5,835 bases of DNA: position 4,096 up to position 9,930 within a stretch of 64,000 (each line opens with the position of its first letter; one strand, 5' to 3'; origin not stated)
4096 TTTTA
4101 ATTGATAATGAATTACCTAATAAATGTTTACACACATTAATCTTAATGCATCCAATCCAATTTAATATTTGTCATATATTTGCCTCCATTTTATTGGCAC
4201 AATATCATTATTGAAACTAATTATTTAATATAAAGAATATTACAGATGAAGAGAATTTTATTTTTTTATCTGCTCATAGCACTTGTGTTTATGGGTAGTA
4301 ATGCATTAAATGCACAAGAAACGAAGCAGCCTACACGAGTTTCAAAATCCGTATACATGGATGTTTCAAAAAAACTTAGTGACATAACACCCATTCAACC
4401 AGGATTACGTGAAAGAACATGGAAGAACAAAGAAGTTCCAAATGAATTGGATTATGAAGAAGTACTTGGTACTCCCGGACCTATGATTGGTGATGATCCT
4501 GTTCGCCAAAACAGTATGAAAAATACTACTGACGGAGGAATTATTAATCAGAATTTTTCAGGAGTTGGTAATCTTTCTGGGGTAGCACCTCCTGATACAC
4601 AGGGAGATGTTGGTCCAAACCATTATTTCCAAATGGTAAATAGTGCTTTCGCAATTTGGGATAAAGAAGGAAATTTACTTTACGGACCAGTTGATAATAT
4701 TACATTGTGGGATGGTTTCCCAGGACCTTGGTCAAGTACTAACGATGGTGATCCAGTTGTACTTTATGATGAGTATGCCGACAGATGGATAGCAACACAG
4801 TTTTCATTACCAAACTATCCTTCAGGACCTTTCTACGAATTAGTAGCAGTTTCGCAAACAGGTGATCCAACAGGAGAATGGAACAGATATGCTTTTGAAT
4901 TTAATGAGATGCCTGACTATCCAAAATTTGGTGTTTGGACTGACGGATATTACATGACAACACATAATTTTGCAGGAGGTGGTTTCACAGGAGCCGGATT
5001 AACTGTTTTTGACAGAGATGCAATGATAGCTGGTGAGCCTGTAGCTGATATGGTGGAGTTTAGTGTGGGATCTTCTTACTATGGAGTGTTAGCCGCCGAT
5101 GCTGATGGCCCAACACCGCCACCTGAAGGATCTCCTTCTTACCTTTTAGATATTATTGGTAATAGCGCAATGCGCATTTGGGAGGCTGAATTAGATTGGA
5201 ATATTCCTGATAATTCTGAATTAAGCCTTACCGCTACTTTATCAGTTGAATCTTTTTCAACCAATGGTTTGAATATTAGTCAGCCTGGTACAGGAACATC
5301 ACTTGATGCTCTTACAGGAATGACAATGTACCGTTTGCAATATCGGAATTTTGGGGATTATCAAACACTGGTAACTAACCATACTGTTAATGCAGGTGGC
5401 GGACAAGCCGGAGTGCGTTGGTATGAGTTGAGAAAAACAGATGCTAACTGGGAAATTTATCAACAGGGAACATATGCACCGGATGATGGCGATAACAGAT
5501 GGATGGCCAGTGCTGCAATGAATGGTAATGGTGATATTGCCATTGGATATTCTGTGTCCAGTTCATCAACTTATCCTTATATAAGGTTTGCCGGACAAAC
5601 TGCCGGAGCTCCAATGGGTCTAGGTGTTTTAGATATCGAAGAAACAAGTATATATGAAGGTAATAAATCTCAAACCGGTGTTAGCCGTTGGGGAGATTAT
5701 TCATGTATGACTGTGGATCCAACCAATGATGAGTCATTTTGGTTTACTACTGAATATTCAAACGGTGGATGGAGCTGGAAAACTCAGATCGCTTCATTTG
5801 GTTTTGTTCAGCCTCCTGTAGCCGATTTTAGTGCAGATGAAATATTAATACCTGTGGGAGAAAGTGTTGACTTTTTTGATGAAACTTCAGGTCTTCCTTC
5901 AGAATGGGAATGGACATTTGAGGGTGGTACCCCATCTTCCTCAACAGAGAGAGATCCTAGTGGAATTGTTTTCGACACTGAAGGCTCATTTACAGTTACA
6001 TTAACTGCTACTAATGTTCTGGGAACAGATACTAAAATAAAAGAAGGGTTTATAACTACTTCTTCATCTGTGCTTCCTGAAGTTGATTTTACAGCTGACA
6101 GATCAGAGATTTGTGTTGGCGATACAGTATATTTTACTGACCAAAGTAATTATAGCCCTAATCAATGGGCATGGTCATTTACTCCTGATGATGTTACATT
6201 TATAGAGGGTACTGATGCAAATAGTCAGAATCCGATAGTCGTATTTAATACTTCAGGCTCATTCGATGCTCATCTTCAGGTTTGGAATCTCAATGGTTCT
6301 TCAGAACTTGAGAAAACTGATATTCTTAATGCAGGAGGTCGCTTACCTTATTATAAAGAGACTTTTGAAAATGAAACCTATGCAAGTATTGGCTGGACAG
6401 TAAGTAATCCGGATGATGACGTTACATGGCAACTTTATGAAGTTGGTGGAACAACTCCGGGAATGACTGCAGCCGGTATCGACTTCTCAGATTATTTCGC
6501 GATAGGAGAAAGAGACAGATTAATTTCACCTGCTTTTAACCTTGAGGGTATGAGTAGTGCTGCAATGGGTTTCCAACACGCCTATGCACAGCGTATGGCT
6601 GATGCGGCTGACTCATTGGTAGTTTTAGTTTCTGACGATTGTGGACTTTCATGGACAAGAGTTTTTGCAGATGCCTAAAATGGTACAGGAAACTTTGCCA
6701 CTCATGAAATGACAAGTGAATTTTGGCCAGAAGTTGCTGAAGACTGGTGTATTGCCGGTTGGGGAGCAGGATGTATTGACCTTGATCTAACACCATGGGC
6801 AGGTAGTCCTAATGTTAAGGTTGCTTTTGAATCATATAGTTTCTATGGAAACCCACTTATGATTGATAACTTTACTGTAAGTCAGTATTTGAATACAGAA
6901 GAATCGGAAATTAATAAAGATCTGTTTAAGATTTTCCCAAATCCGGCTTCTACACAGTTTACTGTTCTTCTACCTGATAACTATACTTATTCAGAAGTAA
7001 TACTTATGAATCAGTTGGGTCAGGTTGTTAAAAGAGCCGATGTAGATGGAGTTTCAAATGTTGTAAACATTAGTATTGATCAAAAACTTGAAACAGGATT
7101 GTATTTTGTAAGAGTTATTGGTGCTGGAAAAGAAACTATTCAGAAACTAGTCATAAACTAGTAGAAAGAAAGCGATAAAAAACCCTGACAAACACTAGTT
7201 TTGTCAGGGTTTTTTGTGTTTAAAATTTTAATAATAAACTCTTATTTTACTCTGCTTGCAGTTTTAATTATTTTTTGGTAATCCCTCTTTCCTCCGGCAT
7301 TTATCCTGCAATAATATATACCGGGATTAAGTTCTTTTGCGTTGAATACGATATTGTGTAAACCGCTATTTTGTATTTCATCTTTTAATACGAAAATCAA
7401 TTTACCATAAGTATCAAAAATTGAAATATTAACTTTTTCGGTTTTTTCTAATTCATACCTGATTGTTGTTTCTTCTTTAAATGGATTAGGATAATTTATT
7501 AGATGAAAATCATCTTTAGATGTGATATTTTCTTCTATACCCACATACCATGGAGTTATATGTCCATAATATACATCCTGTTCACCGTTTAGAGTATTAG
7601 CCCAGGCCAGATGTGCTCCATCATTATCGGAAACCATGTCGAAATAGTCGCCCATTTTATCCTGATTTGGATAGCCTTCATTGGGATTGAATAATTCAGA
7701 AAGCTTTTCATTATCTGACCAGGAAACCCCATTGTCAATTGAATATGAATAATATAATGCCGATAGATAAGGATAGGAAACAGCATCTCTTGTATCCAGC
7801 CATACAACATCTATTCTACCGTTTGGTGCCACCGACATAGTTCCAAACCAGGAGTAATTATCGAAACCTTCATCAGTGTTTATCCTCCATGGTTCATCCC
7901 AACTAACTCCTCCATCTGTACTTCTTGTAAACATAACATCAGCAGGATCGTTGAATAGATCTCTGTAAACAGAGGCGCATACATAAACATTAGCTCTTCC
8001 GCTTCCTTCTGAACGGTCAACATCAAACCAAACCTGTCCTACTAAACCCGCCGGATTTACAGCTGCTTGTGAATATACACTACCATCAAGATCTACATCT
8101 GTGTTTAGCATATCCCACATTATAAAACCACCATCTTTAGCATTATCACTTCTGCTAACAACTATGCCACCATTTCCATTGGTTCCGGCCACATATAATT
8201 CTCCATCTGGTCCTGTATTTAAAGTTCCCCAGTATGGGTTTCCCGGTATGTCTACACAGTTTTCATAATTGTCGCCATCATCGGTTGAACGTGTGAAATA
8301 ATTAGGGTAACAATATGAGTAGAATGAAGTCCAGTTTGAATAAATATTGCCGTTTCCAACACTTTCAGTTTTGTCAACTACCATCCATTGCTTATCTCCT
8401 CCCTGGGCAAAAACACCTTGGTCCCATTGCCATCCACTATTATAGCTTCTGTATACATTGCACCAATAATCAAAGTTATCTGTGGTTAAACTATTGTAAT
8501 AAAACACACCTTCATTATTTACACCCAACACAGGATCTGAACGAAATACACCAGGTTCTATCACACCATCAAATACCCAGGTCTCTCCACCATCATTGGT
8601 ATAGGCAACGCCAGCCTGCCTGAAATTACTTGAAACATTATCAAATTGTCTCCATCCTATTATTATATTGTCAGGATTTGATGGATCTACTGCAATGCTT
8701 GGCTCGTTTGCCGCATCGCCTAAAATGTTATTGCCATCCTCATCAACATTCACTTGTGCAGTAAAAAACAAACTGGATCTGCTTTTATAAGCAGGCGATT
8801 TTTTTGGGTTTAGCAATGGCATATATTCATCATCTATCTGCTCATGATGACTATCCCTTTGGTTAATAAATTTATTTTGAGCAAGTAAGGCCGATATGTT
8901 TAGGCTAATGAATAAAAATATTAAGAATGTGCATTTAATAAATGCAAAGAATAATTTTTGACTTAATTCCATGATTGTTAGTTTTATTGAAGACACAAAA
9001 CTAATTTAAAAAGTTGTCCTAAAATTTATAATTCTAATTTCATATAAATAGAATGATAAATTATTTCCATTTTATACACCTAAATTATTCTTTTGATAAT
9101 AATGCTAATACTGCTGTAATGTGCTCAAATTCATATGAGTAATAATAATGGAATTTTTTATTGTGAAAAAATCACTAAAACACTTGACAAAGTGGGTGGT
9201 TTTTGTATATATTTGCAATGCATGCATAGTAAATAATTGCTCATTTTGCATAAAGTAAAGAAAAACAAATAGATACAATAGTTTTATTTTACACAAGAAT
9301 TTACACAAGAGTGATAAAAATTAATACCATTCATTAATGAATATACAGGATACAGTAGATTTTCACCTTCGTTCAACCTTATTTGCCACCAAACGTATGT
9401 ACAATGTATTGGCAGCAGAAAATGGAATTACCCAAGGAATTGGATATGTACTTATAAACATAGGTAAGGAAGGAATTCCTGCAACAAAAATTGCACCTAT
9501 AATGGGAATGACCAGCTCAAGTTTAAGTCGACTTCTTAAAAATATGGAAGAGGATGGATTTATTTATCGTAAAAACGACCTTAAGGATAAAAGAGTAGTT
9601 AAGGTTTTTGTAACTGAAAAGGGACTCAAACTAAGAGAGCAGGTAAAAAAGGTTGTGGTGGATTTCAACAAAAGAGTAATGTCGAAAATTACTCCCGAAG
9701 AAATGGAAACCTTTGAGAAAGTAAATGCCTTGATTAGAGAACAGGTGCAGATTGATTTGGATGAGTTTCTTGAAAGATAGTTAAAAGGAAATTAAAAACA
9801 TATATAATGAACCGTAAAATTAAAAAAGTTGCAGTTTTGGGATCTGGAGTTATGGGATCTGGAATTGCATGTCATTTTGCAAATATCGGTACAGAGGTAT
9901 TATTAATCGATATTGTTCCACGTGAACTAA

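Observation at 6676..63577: Six intact-looking genes each carry a single in-frame stop, always at a position expected to be a G-initial Gly or Glu codon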

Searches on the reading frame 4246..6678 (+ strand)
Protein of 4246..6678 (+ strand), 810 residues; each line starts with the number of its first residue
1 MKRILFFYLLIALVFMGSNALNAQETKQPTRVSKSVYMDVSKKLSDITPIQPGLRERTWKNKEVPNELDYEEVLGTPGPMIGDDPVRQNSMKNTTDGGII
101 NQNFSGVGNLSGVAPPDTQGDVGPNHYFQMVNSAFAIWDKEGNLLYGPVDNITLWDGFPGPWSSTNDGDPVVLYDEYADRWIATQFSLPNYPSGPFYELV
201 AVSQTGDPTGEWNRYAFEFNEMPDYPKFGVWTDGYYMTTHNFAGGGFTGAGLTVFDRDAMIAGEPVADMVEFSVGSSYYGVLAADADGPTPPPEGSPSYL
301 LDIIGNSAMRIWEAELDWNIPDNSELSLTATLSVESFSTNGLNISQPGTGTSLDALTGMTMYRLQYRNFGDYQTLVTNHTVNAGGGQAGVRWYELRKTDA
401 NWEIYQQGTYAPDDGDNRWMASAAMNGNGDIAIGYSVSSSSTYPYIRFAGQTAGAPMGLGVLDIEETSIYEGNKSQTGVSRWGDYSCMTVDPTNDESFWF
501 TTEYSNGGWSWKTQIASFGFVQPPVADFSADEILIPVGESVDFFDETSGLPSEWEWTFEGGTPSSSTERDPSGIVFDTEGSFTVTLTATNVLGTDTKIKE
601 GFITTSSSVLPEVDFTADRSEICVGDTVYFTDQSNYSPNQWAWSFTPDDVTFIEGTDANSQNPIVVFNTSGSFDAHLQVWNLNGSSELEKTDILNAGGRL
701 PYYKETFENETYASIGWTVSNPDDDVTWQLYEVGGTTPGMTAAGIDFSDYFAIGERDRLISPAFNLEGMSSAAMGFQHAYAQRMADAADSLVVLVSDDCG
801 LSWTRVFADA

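Call 31: list_cluster_members(proteins=[window:4246-6678:+, window:6709-7161:+, window:35212-36495:-, window:34957-35202:-, window:52054-52518:+, window:52528-52824:+, window:29548-30174:+, window:23208-26483:-, window:385-3756:-, window:61728-62717:-])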
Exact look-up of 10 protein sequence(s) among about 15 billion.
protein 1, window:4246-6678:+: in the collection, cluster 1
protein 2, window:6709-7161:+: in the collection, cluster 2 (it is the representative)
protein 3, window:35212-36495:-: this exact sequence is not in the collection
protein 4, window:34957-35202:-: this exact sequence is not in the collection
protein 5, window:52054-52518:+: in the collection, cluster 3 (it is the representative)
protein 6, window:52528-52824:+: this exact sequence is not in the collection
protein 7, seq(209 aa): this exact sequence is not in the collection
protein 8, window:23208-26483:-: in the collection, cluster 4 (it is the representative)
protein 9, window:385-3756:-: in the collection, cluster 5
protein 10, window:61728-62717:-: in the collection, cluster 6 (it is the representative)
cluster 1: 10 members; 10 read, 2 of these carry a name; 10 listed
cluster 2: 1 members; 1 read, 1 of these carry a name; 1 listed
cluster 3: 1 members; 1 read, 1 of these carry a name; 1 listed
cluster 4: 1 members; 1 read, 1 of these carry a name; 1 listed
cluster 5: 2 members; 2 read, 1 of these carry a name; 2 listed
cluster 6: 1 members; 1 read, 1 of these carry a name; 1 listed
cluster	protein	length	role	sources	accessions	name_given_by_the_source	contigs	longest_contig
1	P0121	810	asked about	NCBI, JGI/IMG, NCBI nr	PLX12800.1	MAG: hypothetical protein C0598_05065 [Marinilabiliales bacterium]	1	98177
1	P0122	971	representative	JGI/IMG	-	-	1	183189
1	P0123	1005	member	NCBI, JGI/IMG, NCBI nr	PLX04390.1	MAG: hypothetical protein C0595_03615 [Marinilabiliales bacterium]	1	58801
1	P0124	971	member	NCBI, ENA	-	-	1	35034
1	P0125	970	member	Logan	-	-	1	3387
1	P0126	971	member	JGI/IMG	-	-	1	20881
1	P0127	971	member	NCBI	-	-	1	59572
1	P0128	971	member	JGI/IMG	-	-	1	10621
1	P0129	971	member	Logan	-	-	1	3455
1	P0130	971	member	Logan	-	-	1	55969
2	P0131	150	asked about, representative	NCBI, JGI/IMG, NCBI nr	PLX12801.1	MAG: hypothetical protein C0598_05070 [Marinilabiliales bacterium]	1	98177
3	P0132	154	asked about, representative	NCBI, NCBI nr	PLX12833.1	MAG: hypothetical protein C0598_05250 [Marinilabiliales bacterium]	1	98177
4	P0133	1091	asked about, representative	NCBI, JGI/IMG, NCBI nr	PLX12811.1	MAG: hypothetical protein C0598_05125 [Marinilabiliales bacterium]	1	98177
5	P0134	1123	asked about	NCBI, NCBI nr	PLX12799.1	MAG: methylmalonyl-CoA mutase [Marinilabiliales bacterium]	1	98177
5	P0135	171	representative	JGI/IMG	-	-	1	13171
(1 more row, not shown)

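Call 40: find_encoding_contigs(protein=window:4246-6678:+, flank=10000, max_places=10)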
Protein window:4246-6678:+ (810 aa): 1 contig read that carries it; 1 place shown.
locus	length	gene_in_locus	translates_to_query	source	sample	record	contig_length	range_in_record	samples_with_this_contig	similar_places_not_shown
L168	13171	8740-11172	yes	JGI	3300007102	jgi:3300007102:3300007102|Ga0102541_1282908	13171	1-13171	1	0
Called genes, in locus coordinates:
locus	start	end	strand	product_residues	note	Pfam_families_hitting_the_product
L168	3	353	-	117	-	?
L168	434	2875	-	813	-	-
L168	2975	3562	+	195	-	PF18955:DUF5698, PF10035:DUF2179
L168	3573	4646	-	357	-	PF00871:Acetate_kinase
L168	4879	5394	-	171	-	PF01642:MM_CoA_mutase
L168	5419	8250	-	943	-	PF02310:B12-binding, PF03308:MeaB, PF02492:cobW, PF01642:MM_CoA_mutase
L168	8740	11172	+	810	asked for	PF00801:PKD (weak), PF18911:PKD_4 (weak)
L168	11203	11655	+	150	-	PF18962:Por_Secre_tail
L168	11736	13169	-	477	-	?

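Call 45: find_encoding_contigs(protein=P0127, flank=10000, max_places=3)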
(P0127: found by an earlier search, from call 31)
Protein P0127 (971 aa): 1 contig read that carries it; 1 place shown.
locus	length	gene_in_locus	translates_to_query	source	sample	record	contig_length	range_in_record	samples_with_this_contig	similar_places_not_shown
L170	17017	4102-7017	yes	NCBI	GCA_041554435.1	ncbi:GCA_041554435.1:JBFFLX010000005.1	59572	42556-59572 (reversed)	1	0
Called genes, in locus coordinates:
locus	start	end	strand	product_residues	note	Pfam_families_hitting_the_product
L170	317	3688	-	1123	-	PF02310:B12-binding, PF03308:MeaB, PF02492:cobW, PF01642:MM_CoA_mutase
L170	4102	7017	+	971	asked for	PF00801:PKD, PF18911:PKD_4 (weak), PF18962:Por_Secre_tail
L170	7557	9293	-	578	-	PF18962:Por_Secre_tail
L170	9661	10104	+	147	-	PF22381:Staph_reg_Sar_Rot (weak), PF12802:MarR_2 (weak), PF13601:HTH_34 (faint), PF01047:MarR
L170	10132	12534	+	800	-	PF02737:3HCDH_N, PF00725:3HCDH, PF00378:ECH_1, PF16113:ECH_2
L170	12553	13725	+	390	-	PF00108:Thiolase_N, PF02803:Thiolase_C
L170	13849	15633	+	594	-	PF02771:Acyl-CoA_dh_N, PF02770:Acyl-CoA_dh_M, PF00441:Acyl-CoA_dh_1, PF22924:ACOX_C_alpha1, PF08028:Acyl-CoA_dh_2, PF21263:Acyl-CoA-dh_C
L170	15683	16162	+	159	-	PF14539:DUF4442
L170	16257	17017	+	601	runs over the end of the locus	PF00501:AMP-binding, PF23562:AMP-binding_C_3 (weak)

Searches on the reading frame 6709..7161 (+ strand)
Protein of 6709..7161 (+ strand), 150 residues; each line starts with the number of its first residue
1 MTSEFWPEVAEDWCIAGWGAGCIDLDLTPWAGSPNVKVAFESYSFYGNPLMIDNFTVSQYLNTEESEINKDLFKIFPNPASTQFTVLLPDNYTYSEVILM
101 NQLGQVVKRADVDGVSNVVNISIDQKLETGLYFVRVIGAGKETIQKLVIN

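Call 66: search_protein_families(library=pfam, proteins=[window:6709-7161:+], max_evalue=0.01)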
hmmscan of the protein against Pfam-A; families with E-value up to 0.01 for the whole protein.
window:6709-7161:+ (150 aa): 1 family
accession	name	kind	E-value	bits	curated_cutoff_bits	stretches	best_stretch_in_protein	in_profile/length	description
PF18962.6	Por_Secre_tail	-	5.6e-11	43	27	1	75-149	1-75/75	Secretion system C-terminal sorting domain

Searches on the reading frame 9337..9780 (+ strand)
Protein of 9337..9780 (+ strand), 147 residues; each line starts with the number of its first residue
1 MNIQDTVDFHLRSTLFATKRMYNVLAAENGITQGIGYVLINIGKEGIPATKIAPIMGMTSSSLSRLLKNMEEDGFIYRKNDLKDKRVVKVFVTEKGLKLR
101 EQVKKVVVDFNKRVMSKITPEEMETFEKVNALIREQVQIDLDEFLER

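Call 18: find_encoding_contigs(protein=window:9337-9780:+, flank=10000, max_places=10)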
Protein window:9337-9780:+ (147 aa): 3 contigs read that carry it; 3 places shown.
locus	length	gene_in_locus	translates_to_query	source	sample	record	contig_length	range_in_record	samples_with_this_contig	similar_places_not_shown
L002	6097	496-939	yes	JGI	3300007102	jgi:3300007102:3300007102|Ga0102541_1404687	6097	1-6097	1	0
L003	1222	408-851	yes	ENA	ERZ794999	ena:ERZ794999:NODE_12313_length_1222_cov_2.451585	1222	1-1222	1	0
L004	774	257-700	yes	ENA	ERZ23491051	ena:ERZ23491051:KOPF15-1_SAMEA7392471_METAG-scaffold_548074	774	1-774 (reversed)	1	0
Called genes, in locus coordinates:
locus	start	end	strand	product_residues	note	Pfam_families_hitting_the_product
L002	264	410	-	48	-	-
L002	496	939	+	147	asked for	PF22381:Staph_reg_Sar_Rot (weak), PF12802:MarR_2 (weak), PF01047:MarR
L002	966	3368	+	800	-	PF02737:3HCDH_N, PF00725:3HCDH, PF00378:ECH_1, PF16113:ECH_2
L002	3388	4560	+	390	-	PF00108:Thiolase_N, PF02803:Thiolase_C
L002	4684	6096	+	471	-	?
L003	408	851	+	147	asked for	PF22381:Staph_reg_Sar_Rot (weak), PF12802:MarR_2 (weak), PF01047:MarR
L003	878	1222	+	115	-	?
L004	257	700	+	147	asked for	PF22381:Staph_reg_Sar_Rot (weak), PF12802:MarR_2 (weak), PF01047:MarR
